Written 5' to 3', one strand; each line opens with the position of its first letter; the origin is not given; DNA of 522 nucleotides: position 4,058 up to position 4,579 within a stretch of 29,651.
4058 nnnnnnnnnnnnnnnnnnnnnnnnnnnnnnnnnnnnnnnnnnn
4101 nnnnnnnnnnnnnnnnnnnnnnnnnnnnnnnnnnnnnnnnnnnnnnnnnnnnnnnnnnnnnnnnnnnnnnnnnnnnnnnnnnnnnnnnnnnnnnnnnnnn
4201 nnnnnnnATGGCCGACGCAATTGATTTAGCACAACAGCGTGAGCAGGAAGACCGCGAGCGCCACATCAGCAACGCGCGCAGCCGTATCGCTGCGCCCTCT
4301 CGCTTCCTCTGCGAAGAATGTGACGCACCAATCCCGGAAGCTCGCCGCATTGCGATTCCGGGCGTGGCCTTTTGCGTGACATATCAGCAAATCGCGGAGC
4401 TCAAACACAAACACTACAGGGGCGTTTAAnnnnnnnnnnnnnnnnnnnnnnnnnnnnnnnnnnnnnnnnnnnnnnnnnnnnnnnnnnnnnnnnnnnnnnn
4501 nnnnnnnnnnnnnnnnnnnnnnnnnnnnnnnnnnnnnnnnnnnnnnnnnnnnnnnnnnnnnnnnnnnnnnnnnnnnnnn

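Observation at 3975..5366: Chain of five translationally coupled small early genes upstream of the replicase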

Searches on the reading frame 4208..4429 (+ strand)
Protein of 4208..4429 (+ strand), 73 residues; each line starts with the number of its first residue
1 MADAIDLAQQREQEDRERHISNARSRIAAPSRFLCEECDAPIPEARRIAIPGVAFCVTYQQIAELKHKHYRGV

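Call 3: search_protein_families(library=pfam, proteins=[window:4208-4429:+], max_evalue=0.01)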
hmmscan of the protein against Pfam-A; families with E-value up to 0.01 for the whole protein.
window:4208-4429:+ (73 aa): 1 family
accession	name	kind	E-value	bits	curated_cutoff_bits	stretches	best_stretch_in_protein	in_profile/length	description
PF01258.23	zf-dskA_traR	-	5.9e-08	33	24.9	1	33-58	5-29/36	Prokaryotic dksA/traR C4-type zinc finger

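Call 4: search_protein_families(library=phrogs, proteins=[window:4208-4429:+], max_evalue=0.001)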
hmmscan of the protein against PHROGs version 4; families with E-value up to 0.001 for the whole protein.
window:4208-4429:+ (73 aa): 1 family
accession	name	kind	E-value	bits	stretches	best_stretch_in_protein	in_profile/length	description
phrog_54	-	other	2.2e-29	102.5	1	1-72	1-73/75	DksA-like zinc-finger protein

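Call 23: find_homologous_proteins(query=window:4208-4426:+, max_evalue=0.00001)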
Query window:4208-4426:+ (73 aa): 288 proteins with E <= 0.00001 among 292 candidates; the best 120 are listed.
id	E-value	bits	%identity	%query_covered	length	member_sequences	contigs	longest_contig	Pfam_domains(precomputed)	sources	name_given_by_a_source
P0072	3.1e-40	152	97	100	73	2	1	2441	PF01258.24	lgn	-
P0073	5.8e-37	142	90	100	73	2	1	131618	PF01258.24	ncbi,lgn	ncbi:TPA: TraR/DksA family transcriptional regulator [Enterobacter roggenkampii]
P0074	6.2e-37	142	92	100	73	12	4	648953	PF01258.24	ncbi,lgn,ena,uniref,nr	ncbi:TPA: TraR/DksA family transcriptional regulator [Citrobacter freundii]|uniref:TraR/DksA family 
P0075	7.4e-37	142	93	100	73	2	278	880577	PF01258.24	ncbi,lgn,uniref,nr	ncbi:TraR/DksA family transcriptional regulator [Salmonella enterica]|uniref:TraR/DksA family transc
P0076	1.4e-36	141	92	100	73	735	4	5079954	PF01258.24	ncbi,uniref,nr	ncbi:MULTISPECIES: TraR/DksA family transcriptional regulator [Klebsiella]|uniref:TraR/DksA family t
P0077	2.3e-36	140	90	100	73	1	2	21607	PF01258.24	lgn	-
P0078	2.8e-36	140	90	100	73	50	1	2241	PF01258.24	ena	-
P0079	2.8e-36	140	90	100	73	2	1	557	PF01258.24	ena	-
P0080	3.2e-36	140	92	100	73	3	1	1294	PF01258.24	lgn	-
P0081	4.8e-36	139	90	100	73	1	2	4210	PF01258.24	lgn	-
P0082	5.0e-36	139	92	99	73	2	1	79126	PF01258.24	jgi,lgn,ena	-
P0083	5.6e-36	139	92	100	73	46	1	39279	PF01258.24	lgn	-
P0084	6.9e-36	139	92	99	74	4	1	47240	PF01258.24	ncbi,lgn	ncbi:TPA: TraR/DksA family transcriptional regulator [Salmonella enterica subsp. enterica serovar Th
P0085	1.1e-35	138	90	100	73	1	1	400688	PF01258.24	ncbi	ncbi:TPA: TraR/DksA family transcriptional regulator [Citrobacter freundii]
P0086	1.2e-35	138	89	99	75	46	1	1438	PF01258.24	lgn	-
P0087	1.2e-35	138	89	100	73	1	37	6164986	PF01258.24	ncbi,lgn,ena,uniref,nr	ncbi:TraR/DksA family transcriptional regulator [Klebsiella quasipneumoniae subsp. similipneumoniae]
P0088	1.4e-35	138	92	99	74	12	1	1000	PF01258.24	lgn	-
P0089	1.5e-35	137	93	99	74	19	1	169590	PF01258.24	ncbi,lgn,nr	ncbi:TPA: TraR/DksA family transcriptional regulator [Salmonella enterica subsp. enterica serovar Na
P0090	1.5e-35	137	89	100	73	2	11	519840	PF01258.24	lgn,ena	-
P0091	1.6e-35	137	89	100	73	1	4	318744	PF01258.24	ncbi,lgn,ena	ncbi:TPA: TraR/DksA family transcriptional regulator [Klebsiella pneumoniae]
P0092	2.1e-35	137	89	100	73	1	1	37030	PF01258.24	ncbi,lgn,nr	ncbi:TraR/DksA family transcriptional regulator [Salmonella enterica]|nr:TraR/DksA family transcript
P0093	2.5e-35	137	88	100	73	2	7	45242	PF01258.24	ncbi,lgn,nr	ncbi:TPA: TraR/DksA family transcriptional regulator [Enterobacter hormaechei]|nr:TraR/DksA family t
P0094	2.7e-35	137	88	100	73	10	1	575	PF01258.24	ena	-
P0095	2.9e-35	137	89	100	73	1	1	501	PF01258.24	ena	-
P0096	3.0e-35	137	90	100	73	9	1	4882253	PF01258.24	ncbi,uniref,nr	ncbi:TraR/DksA family transcriptional regulator [Enterobacter ludwigii]|uniref:TraR/DksA family tran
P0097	3.2e-35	136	89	100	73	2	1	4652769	PF01258.24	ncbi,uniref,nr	ncbi:TraR/DksA family transcriptional regulator [Citrobacter sp. R56]|uniref:TraR/DksA family transc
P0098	3.2e-35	136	89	100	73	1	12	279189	PF01258.24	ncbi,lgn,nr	ncbi:TPA: TraR/DksA family transcriptional regulator [Citrobacter freundii]|nr:TraR/DksA family tran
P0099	3.3e-35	136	89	100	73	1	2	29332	PF01258.24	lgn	-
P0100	3.8e-35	136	86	100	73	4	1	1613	PF01258.24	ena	-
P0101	3.8e-35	136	89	100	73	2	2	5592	PF01258.24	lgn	-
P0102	5.1e-35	136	90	100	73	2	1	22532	PF01258.24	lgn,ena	-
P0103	5.2e-35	136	90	99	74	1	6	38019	PF01258.24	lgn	-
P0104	5.2e-35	136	88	100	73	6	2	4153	PF01258.24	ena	-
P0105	5.3e-35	136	88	100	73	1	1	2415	PF01258.24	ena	-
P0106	5.4e-35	136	89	100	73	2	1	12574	PF01258.24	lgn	-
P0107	5.5e-35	136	86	100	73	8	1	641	PF01258.24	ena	-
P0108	5.6e-35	136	88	100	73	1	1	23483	PF01258.24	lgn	-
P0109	5.8e-35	136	89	100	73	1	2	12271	PF01258.24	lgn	-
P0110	6.2e-35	136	88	99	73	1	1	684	PF01258.24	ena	-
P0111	6.6e-35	135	89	100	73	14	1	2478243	PF01258.24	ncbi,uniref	ncbi:TraR/DksA family transcriptional regulator [Raoultella planticola]|uniref:TraR/DksA family tran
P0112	6.8e-35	135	89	100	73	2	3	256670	PF01258.24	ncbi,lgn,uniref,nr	ncbi:TraR/DksA family transcriptional regulator [Enterobacter hormaechei]|uniref:TraR/DksA family tr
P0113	7.1e-35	135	88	100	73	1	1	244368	PF01258.24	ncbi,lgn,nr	ncbi:TPA: TraR/DksA family transcriptional regulator [Enterobacter hormaechei]|nr:TraR/DksA family t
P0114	8.5e-35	135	89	99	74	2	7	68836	PF01258.24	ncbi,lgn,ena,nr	ncbi:TPA: TraR/DksA family transcriptional regulator [Enterobacter kobei]|nr:TraR/DksA family transc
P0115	9.0e-35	135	88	100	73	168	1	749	PF01258.24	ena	-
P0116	9.3e-35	135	88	99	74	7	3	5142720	PF01258.24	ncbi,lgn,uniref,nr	ncbi:TraR/DksA family transcriptional regulator [Citrobacter braakii]|uniref:TraR/DksA family transc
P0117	1.0e-34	135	89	100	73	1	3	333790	PF01258.24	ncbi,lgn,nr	ncbi:TPA: TraR/DksA family transcriptional regulator [Klebsiella pneumoniae]|nr:TraR/DksA family tra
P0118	1.0e-34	135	85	100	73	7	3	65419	PF01258.24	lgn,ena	-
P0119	1.1e-34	135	89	100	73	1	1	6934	PF01258.24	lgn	-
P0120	1.1e-34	135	89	100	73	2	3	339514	PF01258.24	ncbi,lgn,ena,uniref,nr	ncbi:hypothetical protein CJD50_14145 [Hafnia paralvei]|uniref:Zinc finger DksA/TraR C4-type domain-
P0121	1.5e-34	134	86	100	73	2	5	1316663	PF01258.24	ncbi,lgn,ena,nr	ncbi:TraR/DksA family transcriptional regulator [Klebsiella oxytoca]|nr:TraR/DksA family transcripti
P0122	1.5e-34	134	88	100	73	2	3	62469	PF01258.24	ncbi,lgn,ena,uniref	ncbi:TraR/DksA family transcriptional regulator [Enterobacter roggenkampii]|uniref:TraR/DksA family 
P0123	1.6e-34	134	86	99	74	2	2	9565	PF01258.24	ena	-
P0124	1.7e-34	134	89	100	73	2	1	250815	PF01258.24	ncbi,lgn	ncbi:TraR/DksA family transcriptional regulator [Citrobacter freundii]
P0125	2.2e-34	134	88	100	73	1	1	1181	PF01258.24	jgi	-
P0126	2.3e-34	134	89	99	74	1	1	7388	PF01258.24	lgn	-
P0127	2.5e-34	134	88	100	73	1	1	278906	PF01258.24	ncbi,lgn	ncbi:TPA: TraR/DksA family transcriptional regulator [Citrobacter gillenii]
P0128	2.6e-34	134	89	99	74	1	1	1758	PF01258.24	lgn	-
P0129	2.7e-34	134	88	100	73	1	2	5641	PF01258.24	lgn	-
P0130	2.9e-34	133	86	99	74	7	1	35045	PF01258.24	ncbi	ncbi:TPA: TraR/DksA family transcriptional regulator [Citrobacter freundii]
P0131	2.9e-34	133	90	100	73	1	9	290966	PF01258.24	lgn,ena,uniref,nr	uniref:DksA-like zinc finger domain containing protein n=1 Tax=Peduovirinae sp. ctySy20 TaxID=282521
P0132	3.2e-34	133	89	99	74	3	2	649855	PF01258.24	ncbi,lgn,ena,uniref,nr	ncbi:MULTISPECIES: TraR/DksA family transcriptional regulator [Enterobacter]|uniref:TraR/DksA family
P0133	3.3e-34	133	88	100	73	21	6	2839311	PF01258.24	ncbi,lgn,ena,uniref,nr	ncbi:TraR/DksA family transcriptional regulator [Citrobacter freundii]|uniref:TraR/DksA family trans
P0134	3.5e-34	133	88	100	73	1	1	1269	PF01258.24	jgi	jgi:phage/conjugal plasmid C-4 type zinc finger TraR family protein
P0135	3.7e-34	133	88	99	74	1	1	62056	PF01258.24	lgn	-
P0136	4.0e-34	133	90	99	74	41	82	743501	PF01258.24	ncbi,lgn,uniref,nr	ncbi:TPA: TraR/DksA family transcriptional regulator [Salmonella enterica subsp. enterica serovar We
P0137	4.0e-34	133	85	99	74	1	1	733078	PF01258.24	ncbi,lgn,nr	ncbi:TraR/DksA family transcriptional regulator [Salmonella enterica]|nr:TraR/DksA family transcript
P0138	4.1e-34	133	88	100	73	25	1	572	PF01258.24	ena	-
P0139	4.6e-34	133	88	100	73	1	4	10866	PF01258.24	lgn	-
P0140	4.8e-34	133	89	100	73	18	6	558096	PF01258.24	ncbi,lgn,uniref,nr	ncbi:TPA: TraR/DksA family transcriptional regulator [Cronobacter sakazakii]|uniref:TraR/DksA family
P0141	5.1e-34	133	84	100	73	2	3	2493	PF01258.24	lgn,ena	-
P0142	5.6e-34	132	86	100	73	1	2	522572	PF01258.24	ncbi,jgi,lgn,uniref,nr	ncbi:TraR/DksA family transcriptional regulator [Superficieibacter sp.]|uniref:TraR/DksA family tran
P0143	6.0e-34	132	86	100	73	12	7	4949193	PF01258.24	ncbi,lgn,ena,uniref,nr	ncbi:TraR/DksA family transcriptional regulator [Citrobacter freundii]|uniref:TraR/DksA family trans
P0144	6.3e-34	132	86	100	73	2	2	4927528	PF01258.24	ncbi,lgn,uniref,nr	ncbi:TraR/DksA family transcriptional regulator [Citrobacter freundii]|uniref:TraR/DksA family trans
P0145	7.3e-34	132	85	100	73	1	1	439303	PF01258.24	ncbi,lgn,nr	ncbi:TPA: TraR/DksA family transcriptional regulator [Klebsiella aerogenes]|nr:TraR/DksA family tran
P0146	8.6e-34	132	88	99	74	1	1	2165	PF01258.24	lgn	-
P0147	9.1e-34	132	84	100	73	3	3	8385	PF01258.24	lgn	-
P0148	9.4e-34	132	86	100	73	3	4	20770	PF01258.24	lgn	-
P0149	9.6e-34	132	86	99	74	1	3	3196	PF01258.24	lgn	-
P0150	1.0e-33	132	86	100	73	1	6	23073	PF01258.24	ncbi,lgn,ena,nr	ncbi:TraR/DksA family transcriptional regulator [Shigella dysenteriae]|nr:TraR/DksA family transcrip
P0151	1.1e-33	132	86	100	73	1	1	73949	PF01258.24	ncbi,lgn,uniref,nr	ncbi:TraR/DksA family transcriptional regulator [Citrobacter braakii]|uniref:TraR/DksA family transc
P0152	1.2e-33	131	89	97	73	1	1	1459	PF01258.24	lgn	-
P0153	1.3e-33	131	83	99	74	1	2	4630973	PF01258.24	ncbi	ncbi:TraR/DksA family transcriptional regulator [Dryocola sp. LX212]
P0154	1.4e-33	131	86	100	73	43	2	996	PF01258.24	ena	-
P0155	1.5e-33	131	85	100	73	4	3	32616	PF01258.24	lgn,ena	-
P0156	2.2e-33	131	86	100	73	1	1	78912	PF01258.24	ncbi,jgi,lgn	ncbi:MAG TPA: TraR/DksA family transcriptional regulator [Scandinavium sp.]|jgi:phage/conjugal plasm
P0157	2.6e-33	130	84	100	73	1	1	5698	PF01258.24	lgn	-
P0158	2.8e-33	130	88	100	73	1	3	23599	PF01258.24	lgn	-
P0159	3.4e-33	130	84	100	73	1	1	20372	PF01258.24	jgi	jgi:phage/conjugal plasmid C-4 type zinc finger TraR family protein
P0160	3.4e-33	130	88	100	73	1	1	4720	PF01258.24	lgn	-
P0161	3.9e-33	130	85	100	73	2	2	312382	PF01258.24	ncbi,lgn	-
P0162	4.7e-33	130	88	100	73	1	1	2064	PF01258.24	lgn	-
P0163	5.7e-33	129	86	100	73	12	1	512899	PF01258.24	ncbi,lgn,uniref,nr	ncbi:TraR/DksA family transcriptional regulator [Klebsiella variicola]|uniref:TraR/DksA family trans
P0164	5.7e-33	129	85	100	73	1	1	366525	PF01258.24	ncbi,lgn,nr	ncbi:TPA: TraR/DksA family transcriptional regulator [Klebsiella michiganensis]|nr:TraR/DksA family 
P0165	5.9e-33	129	87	97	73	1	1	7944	PF01258.24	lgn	-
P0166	6.3e-33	129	82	100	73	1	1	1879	PF01258.24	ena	-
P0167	6.4e-33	129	83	99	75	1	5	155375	PF01258.24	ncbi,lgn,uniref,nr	ncbi:TraR/DksA family transcriptional regulator [Klebsiella pneumoniae]|uniref:TraR/DksA family tran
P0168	6.4e-33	129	85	100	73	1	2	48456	PF01258.24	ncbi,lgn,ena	-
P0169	6.4e-33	129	86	100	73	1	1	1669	PF01258.24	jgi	jgi:phage/conjugal plasmid C-4 type zinc finger TraR family protein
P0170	7.1e-33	129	86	100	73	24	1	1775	PF01258.24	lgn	-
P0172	8.5e-33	129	88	100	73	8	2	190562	PF01258.24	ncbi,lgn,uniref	ncbi:TraR/DksA family transcriptional regulator [Enterobacter hormaechei]|uniref:TraR/DksA family tr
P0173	1.4e-32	128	85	99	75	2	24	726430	PF01258.24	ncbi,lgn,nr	ncbi:TraR/DksA family transcriptional regulator [Salmonella enterica]|nr:TraR/DksA family transcript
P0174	1.4e-32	128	85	100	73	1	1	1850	PF01258.24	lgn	-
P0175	1.4e-32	128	84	100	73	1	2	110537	PF01258.24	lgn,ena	-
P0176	1.5e-32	128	85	100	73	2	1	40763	PF01258.24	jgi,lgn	-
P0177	1.5e-32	128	86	100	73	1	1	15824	PF01258.24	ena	-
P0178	1.7e-32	128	84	100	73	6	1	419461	PF01258.24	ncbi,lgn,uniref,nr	ncbi:TraR/DksA family transcriptional regulator [Enterobacter roggenkampii]|uniref:TraR/DksA family 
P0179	1.8e-32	128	85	100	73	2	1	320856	PF01258.24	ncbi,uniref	ncbi:TraR/DksA family transcriptional regulator [Kosakonia cowanii]|uniref:TraR/DksA family transcri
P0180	1.9e-32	128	84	100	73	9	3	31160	PF01258.24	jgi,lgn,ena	-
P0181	2.4e-32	127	85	100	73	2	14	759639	PF01258.24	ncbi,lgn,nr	ncbi:TPA: TraR/DksA family transcriptional regulator [Salmonella enterica subsp. enterica serovar En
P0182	2.5e-32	127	85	99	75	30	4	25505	PF01258.24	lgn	-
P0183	2.5e-32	127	86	100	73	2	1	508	PF01258.24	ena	-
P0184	2.6e-32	127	84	100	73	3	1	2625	PF01258.24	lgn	-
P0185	2.6e-32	127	83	99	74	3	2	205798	PF01258.24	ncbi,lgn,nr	ncbi:TraR/DksA family transcriptional regulator [Salmonella enterica]|nr:TraR/DksA family transcript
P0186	2.7e-32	127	84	100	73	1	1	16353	PF01258.24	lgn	-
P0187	3.9e-32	127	86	99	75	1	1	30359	PF01258.24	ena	-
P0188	4.6e-32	126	82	100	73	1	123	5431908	PF01258.24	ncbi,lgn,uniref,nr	ncbi:TraR/DksA family transcriptional regulator [Salmonella enterica subsp. diarizonae]|uniref:TraR/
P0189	5.6e-32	126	84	100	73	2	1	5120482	PF01258.24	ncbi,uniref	ncbi:TraR/DksA family transcriptional regulator [Enterobacter cloacae]|uniref:TraR/DksA family trans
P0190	6.5e-32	126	84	100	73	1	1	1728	PF01258.24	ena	-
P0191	7.5e-32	126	85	100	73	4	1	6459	PF01258.24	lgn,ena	-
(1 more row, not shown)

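Call 28: search_solved_structures(query=window:4208-4426:+, max_evalue=1, show_alignments=2)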
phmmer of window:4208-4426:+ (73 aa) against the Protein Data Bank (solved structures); distinct sequences matched with E-value up to 1: 13.
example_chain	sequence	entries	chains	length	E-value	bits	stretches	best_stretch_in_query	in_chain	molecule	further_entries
2kgo_A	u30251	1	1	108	1.6e-09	40.9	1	16-72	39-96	Uncharacterized protein ybiI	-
5w1s_M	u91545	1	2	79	4.3e-09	39.6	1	17-70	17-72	Protein TraR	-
6n57_M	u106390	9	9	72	6.6e-09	39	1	20-70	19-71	Protein TraR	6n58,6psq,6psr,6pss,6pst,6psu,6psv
1nyp_A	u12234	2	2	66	0.15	15.8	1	18-60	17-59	PINCH protein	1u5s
2kq9_A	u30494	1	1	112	0.17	15.6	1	14-57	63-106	DnaK suppressor protein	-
7vsq_A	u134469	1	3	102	0.26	15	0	28-49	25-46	Zinc finger protein CONSTANS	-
7wsj_A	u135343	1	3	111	0.3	14.8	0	28-49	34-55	Zinc finger protein CONSTANS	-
7lt9_B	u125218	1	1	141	0.36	14.5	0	19-60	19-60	LIM and senescent cell antigen-like-containing domain protein 1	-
7d2t_B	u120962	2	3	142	0.38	14.5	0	19-60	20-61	LIM and senescent cell antigen-like-containing domain protein 1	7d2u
7qb0_A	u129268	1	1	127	0.75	13.5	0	21-59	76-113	Isoform Alpha of Paxillin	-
4ijj_A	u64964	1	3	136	0.77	13.5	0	19-71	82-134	Putative C4-type zinc finger protein, DksA/TraR family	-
1x64_A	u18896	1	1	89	0.94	13.2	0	21-61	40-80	Alpha-actinin-2 associated LIM protein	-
1tjl_A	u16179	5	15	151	0.97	13.2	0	14-71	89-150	DnaK suppressor protein | RNA polymerase-binding transcription factor DksA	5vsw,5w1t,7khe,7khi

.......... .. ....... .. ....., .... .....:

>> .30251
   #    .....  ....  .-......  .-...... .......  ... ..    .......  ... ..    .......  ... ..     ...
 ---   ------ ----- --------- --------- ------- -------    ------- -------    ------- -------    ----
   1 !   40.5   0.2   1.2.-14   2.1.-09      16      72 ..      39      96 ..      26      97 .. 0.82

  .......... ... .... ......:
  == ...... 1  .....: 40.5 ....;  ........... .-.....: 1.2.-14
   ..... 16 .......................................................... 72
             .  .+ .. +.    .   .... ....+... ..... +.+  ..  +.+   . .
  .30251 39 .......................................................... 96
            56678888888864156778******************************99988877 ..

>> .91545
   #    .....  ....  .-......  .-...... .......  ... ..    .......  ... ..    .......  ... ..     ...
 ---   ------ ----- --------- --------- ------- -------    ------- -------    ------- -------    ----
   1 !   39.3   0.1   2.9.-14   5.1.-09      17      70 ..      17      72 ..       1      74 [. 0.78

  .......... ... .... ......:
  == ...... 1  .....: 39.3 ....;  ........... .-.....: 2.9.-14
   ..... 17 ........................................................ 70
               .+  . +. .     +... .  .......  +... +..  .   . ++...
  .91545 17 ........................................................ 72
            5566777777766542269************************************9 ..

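Call 55: search_protein_families(library=padloc, proteins=[window:4208-4429:+], max_evalue=0.01)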
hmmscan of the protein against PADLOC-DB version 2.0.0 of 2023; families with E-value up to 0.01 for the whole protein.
window:4208-4429:+ (73 aa): 0 families

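Call 66: search_protein_families(library=ncbifam, proteins=[window:4208-4429:+], max_evalue=0.01)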
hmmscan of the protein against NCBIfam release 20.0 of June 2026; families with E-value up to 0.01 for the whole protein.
window:4208-4429:+ (73 aa): 5 families
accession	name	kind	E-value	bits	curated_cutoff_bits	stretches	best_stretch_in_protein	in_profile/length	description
TIGR02419.1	C4_traR_proteo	subfamily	5.7e-19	68.4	59.7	1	3-64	1-64/64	phage/conjugal plasmid C-4 type zinc finger protein, TraR family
NF008243.0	PRK11019.1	equivalog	2.3e-13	50.3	96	1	17-71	20-75/88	DksA/TraR family C4-type zinc finger protein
NF010268.0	PRK13715.1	equivalog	2.2e-11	43.6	108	1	32-70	34-72/73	conjugal transfer protein TraR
NF033459.1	DksA_like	equivalog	1.5e-05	25.3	105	1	5-65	51-111/113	RNA polymerase-binding protein DksA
TIGR02890.1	bacill_yteA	subfamily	3.3e-05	24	134.4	1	6-65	60-119/159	regulatory protein, yteA family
